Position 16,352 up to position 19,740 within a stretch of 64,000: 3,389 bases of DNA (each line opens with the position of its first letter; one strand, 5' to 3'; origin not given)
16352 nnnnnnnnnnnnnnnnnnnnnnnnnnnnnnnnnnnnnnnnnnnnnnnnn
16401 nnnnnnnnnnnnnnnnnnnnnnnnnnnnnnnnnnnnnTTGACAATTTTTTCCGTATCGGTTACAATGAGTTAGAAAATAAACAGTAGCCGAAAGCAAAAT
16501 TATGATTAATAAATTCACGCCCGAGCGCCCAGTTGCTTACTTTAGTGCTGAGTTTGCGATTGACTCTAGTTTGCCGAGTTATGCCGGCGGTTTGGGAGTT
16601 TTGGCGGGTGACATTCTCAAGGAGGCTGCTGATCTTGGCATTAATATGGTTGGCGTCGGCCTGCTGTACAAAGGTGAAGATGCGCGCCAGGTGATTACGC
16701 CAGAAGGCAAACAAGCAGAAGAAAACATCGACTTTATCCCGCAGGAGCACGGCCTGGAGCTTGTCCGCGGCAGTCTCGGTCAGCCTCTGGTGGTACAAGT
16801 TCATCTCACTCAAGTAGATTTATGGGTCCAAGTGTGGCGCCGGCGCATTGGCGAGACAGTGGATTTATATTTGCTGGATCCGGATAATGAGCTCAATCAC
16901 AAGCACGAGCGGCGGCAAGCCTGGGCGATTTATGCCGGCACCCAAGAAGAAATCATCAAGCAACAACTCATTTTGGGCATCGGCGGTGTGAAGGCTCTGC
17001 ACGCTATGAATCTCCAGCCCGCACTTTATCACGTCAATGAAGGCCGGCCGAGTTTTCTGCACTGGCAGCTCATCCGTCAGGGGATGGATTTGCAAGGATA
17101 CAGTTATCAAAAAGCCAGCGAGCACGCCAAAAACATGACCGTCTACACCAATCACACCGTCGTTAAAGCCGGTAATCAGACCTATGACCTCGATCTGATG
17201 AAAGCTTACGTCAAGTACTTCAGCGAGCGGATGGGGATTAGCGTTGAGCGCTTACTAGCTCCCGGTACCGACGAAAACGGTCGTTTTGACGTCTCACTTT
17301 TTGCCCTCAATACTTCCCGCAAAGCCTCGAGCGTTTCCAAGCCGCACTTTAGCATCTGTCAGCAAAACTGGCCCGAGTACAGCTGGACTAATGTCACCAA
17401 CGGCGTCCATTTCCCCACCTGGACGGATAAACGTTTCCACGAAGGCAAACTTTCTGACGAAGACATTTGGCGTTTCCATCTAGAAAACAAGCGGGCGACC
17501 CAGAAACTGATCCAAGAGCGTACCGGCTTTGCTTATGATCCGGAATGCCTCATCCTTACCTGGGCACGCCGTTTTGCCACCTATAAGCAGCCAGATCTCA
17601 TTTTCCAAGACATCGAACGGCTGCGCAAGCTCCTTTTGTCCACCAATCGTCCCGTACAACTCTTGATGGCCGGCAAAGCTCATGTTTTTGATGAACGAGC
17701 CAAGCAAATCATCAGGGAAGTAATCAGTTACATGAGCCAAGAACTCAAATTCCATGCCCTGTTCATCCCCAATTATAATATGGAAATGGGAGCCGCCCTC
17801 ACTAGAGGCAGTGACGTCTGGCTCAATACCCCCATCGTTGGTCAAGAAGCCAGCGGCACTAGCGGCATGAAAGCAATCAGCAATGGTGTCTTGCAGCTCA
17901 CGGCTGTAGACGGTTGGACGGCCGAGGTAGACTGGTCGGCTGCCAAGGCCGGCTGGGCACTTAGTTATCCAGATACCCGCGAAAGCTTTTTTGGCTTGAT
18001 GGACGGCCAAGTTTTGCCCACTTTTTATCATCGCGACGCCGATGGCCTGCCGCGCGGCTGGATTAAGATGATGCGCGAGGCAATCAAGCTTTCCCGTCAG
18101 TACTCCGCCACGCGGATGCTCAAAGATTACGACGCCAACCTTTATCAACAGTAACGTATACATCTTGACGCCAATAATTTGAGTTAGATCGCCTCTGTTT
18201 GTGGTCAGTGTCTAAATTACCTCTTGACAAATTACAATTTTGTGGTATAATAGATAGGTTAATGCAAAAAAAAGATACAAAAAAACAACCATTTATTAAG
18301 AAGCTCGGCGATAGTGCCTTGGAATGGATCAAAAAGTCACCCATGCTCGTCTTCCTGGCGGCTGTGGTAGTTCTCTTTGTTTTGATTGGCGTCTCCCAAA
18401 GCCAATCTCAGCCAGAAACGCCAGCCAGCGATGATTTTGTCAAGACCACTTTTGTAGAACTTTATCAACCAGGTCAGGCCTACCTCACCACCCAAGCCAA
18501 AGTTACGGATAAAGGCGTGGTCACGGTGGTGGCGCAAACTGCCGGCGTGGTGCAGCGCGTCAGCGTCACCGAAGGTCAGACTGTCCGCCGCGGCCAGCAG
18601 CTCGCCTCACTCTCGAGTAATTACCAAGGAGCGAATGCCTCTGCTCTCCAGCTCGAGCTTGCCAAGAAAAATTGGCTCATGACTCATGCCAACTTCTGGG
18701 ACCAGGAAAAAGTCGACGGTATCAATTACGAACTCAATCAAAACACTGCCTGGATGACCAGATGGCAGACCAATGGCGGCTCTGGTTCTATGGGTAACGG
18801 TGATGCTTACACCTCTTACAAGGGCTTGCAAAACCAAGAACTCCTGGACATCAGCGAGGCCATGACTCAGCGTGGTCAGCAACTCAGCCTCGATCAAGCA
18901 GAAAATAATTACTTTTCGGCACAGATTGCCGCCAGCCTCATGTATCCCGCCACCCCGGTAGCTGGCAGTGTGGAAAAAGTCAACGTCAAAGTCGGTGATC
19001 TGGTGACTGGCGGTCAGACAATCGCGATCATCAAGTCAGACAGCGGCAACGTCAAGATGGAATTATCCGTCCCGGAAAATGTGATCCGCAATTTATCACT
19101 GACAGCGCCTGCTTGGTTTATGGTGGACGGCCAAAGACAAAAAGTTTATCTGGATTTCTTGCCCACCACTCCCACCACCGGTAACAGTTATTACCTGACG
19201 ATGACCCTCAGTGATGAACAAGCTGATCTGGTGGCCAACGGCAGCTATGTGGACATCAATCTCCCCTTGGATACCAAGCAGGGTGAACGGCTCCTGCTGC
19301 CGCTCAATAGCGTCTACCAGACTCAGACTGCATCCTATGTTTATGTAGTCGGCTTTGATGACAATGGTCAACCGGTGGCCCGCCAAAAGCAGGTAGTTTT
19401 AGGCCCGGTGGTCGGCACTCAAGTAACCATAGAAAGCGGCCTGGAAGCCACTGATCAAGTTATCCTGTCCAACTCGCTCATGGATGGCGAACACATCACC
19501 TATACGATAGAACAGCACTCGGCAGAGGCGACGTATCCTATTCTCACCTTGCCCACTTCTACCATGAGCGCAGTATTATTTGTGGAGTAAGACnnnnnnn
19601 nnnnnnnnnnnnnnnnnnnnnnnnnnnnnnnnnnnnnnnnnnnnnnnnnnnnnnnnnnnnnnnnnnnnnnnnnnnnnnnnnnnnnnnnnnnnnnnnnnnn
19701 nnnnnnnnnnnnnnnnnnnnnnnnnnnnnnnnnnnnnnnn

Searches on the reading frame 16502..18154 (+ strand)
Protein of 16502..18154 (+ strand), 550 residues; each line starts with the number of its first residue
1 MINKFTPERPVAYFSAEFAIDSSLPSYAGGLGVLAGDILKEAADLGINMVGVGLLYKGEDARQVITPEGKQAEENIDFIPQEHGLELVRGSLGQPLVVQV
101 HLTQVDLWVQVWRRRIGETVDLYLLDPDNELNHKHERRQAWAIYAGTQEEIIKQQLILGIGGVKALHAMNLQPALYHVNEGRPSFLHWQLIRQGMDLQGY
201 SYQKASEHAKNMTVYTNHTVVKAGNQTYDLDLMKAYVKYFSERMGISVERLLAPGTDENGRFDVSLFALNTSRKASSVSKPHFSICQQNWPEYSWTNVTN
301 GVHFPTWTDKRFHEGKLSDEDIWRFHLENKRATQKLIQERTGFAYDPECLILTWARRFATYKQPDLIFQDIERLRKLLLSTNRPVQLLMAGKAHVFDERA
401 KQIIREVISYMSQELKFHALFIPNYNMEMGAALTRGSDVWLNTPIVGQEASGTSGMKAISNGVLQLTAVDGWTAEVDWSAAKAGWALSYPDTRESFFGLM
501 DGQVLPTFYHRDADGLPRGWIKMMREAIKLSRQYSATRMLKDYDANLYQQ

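Call 8: search_protein_families(library=pfam, proteins=[window:16502-18154:+], max_evalue=0.001)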
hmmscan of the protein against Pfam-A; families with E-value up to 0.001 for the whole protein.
window:16502-18154:+ (550 aa): 1 family
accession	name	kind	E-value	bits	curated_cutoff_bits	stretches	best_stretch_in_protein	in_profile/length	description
PF00343.26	Phosphorylase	-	4.9e-25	88.4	27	2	320-477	417-585/713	Carbohydrate phosphorylase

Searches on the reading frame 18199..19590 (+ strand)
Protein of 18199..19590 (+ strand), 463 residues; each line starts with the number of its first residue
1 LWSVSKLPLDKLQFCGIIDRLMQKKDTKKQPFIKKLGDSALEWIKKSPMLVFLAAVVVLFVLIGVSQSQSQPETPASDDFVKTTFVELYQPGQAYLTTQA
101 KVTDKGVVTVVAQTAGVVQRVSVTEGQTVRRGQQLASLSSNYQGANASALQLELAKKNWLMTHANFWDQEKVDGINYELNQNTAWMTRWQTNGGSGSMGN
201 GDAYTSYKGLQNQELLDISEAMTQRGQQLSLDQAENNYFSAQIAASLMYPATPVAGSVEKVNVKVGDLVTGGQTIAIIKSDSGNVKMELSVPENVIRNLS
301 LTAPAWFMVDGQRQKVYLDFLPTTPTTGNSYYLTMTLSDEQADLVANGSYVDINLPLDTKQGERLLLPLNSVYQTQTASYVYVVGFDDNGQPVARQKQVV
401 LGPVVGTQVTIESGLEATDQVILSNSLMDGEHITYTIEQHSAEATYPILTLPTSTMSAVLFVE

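Call 8: search_protein_families(library=pfam, proteins=[window:18199-19590:+], max_evalue=0.001)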
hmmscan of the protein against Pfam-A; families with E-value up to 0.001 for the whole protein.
window:18199-19590:+ (463 aa): 6 families
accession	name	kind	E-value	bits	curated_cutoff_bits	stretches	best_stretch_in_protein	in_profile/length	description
PF00364.28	Biotin_lipoyl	-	2.7e-10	40.4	22.1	1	103-137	38-72/73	Biotin-requiring enzyme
PF13533.13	Biotin_lipoyl_2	-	3.9e-10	39.7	29.8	2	251-278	4-31/32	Biotin-lipoyl like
PF13437.12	HlyD_3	-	2.6e-09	38.2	22.2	1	253-340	5-96/106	HlyD family secretion protein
PF16576.10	HlyD_D23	-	6.4e-08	32.6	30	1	102-308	14-168/214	Barrel-sandwich domain of CusB or HlyD membrane-fusion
PF01551.29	Peptidase_M23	-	1.7e-06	28.5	28.7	0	116-158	50-91/96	Peptidase family M23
PF13375.12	RnfC_N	-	4.7e-05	23.8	25.6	0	240-278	23-61/101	RnfC Barrel sandwich hybrid domain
